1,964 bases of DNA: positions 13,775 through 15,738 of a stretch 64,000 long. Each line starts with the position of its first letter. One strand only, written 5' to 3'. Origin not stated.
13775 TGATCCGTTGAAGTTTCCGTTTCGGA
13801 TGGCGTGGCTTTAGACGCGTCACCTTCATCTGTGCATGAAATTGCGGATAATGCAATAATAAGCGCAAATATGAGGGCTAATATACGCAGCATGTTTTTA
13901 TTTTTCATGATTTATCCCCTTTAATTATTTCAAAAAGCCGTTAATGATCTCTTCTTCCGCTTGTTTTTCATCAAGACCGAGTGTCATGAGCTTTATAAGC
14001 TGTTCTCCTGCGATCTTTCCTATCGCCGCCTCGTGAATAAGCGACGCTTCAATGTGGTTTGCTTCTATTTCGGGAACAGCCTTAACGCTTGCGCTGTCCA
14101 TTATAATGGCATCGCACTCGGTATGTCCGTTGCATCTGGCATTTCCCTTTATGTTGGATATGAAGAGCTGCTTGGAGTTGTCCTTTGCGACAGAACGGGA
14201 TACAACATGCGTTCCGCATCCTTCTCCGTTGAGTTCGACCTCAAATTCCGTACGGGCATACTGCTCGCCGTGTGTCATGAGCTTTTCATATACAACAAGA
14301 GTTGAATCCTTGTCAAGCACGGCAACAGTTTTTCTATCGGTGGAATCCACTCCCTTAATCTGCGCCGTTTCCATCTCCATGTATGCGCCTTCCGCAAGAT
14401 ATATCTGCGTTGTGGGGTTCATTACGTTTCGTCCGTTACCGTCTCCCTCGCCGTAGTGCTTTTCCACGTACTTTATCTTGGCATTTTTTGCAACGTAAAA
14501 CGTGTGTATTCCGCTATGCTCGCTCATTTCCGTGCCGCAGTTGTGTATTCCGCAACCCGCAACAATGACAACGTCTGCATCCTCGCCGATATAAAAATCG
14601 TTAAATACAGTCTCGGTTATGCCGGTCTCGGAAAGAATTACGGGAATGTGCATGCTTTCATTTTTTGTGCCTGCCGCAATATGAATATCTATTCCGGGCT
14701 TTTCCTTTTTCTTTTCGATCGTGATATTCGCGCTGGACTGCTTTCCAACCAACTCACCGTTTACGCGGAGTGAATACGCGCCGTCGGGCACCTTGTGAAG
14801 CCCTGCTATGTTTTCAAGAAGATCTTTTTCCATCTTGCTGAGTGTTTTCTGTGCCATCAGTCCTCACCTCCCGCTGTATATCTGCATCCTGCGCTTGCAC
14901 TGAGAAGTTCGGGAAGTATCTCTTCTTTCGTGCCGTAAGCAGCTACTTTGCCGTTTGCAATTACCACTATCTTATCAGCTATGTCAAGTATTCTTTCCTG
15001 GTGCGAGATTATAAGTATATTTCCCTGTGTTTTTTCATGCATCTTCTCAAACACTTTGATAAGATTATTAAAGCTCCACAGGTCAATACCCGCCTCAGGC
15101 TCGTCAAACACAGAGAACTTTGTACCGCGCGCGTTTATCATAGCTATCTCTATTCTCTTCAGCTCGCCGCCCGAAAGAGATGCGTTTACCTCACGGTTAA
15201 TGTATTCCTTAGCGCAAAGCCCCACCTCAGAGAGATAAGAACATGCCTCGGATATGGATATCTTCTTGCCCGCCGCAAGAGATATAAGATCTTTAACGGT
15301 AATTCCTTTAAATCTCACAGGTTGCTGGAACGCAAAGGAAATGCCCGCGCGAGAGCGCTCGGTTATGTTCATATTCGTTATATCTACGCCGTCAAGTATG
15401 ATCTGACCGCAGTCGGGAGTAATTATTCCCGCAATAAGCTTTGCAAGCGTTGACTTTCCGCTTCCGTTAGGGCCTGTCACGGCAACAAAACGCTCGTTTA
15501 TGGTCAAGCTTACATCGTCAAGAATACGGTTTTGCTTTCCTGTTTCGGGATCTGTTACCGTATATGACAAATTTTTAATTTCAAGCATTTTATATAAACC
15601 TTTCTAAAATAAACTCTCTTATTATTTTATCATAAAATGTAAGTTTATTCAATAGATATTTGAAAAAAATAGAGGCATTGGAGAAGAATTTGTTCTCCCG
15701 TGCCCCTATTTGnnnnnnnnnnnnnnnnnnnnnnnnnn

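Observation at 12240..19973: Candidate self-contained anaerobic dNTP-supply system fed by ferredoxin and thioredoxin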

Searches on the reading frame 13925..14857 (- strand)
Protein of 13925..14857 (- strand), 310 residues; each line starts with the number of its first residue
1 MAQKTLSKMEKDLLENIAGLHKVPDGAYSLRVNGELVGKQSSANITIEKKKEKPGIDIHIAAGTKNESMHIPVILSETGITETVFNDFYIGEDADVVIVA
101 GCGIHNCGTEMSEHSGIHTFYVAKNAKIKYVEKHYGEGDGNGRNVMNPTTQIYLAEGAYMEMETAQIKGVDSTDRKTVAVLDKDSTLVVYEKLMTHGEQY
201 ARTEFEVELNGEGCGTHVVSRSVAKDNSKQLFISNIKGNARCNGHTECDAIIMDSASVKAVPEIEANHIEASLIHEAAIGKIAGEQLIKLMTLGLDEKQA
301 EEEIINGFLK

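Call 3: search_protein_families(library=pfam, proteins=[window:13925-14857:-], max_evalue=0.01)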
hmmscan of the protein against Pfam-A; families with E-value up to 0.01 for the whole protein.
window:13925-14857:- (310 aa): 1 family
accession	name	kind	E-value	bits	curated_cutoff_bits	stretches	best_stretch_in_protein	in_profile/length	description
PF01458.23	SUFBD_core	-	6.4e-24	85.1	27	1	90-308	18-232/232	SUF system FeS cluster assembly, SufBD core domain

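Call 7: search_protein_families(library=ncbifam, proteins=[window:13925-14857:-], max_evalue=0.001)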
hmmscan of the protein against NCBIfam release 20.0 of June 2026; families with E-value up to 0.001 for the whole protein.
window:13925-14857:- (310 aa): 5 families
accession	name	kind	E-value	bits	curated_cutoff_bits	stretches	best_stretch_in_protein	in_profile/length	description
TIGR01981.1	sufD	equivalog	6.7e-19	68.2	222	1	55-310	7-260/275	Fe-S cluster assembly protein SufD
TIGR01980.1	sufB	equivalog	2.6e-18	65.9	346.4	1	91-310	212-430/448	Fe-S cluster assembly protein SufB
NF008773.0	PRK11814.1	equivalog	1.1e-15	57.2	717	1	92-310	232-457/484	Fe-S cluster assembly protein SufB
NF052511.1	SUF_like_SmsB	exception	2.2e-15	56.6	650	1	193-309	300-418/445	SUF-like minimal system protein SmsB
NF008194.0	PRK10948.1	equivalog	3.3e-06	26.2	489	1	173-308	253-393/423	Fe-S cluster assembly protein SufD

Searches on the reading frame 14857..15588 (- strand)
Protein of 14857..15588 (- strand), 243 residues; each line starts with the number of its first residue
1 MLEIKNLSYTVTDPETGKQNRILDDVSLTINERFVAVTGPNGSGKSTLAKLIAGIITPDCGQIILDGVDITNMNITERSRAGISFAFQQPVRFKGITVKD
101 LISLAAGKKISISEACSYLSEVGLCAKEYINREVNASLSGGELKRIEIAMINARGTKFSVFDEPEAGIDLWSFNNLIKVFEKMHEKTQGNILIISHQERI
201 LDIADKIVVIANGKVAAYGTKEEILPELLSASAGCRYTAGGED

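Call 3: search_protein_families(library=pfam, proteins=[window:14857-15588:-], max_evalue=0.01)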
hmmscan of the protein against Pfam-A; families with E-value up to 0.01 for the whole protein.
window:14857-15588:- (243 aa): 10 families
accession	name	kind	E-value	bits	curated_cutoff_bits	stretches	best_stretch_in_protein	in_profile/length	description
PF00005.33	ABC_tran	-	8.7e-26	91.6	25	1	23-165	1-136/137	ABC transporter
PF02463.25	SMC_N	-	7.5e-12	45.6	40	2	108-211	130-212/220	RecF/RecN/SMC N terminal domain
PF13304.12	AAA_21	-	2.1e-07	31.7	27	1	34-58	1-25/304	AAA domain, putative AbiEii toxin, Type IV TA system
PF13476.12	AAA_23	-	0.00017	22.7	27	1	23-60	10-47/201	AAA domain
PF13555.12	AAA_29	-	0.00031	20.9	27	1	25-52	14-42/61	P-loop containing region of AAA domain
PF00004.35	AAA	-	0.0026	18.7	21.2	0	37-78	3-42/131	ATPase family associated with various cellular activities (AAA)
PF00485.24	PRK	-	0.0038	17.5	22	0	35-76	2-44/196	Phosphoribulokinase / Uridine kinase family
PF13401.12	AAA_22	-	0.0054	17.5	27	1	32-57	5-30/130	AAA domain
PF13175.12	AAA_15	-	0.006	16.7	32.1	0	21-105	12-92/374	AAA ATPase domain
PF20720.3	nSTAND3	-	0.0067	16.6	27.2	0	31-53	16-38/155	Novel STAND NTPase 3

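Call 7: search_protein_families(library=ncbifam, proteins=[window:14857-15588:-], max_evalue=0.001)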
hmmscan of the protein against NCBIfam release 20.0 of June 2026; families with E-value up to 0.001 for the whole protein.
window:14857-15588:- (243 aa): 195 families (the best 25 are shown)
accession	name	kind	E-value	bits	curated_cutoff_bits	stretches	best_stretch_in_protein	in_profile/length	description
TIGR04521.1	ECF_ATPase_2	equivalog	2.1e-38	132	330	1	3-226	2-234/279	energy-coupling factor transporter ATPase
TIGR01978.1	sufC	equivalog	3.6e-38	131.4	212.8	1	2-222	1-230/243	Fe-S cluster assembly ATPase SufC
TIGR04406.1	LPS_export_lptB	equivalog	9e-38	129.9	240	1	18-225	12-223/239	LPS export ABC transporter ATP-binding protein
TIGR04520.1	ECF_ATPase_1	equivalog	1.7e-35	122.8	315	1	3-226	2-225/269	energy-coupling factor transporter ATPase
TIGR03375.1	type_I_sec_LssB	subfamily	1.7e-32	112.5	693.1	1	17-228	477-692/696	type I secretion system permease/ATPase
NF010158.0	PRK13637.1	equivalog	1.4e-31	109.7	390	1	2-227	3-235/287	energy-coupling factor transporter ATPase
TIGR00968.1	3a0106s01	subfamily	1.1e-30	106.9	342.75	1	21-225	14-219/237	sulfate ABC transporter ATP-binding protein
NF008144.0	PRK10895.1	equivalog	5.5e-30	104.6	381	1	18-226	14-226/241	LPS export ABC transporter ATP-binding protein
NF010171.0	PRK13652.1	equivalog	6.1e-29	101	476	1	2-225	4-226/277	cobalt transporter ATP-binding subunit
NF010156.0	PRK13635.1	equivalog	7.9e-28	97.4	392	1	2-225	6-228/279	energy-coupling factor ABC transporter ATP-binding protein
NF008409.0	PRK11231.1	equivalog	1.4e-27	96.7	375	1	18-229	13-230/255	Fe(3+) dicitrate ABC transporter ATP-binding protein FecE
NF040840.2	tungstate_WtpC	equivalog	8.6e-27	94.3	440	1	22-225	15-219/347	tungstate ABC transporter ATP-binding protein WtpC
NF010068.0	PRK13548.1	equivalog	1.5e-26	93.1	261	1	2-226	6-232/261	heme ABC transporter ATP-binding protein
TIGR01186.1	proV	subfamily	2.1e-26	92.9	326.6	1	22-225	8-218/363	betaine/proline/choline family ABC transporter ATP-binding protein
TIGR02982.1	heterocyst_DevA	subfamily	4e-26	92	295.8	1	2-215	2-219/220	ABC exporter ATP-binding subunit, DevA family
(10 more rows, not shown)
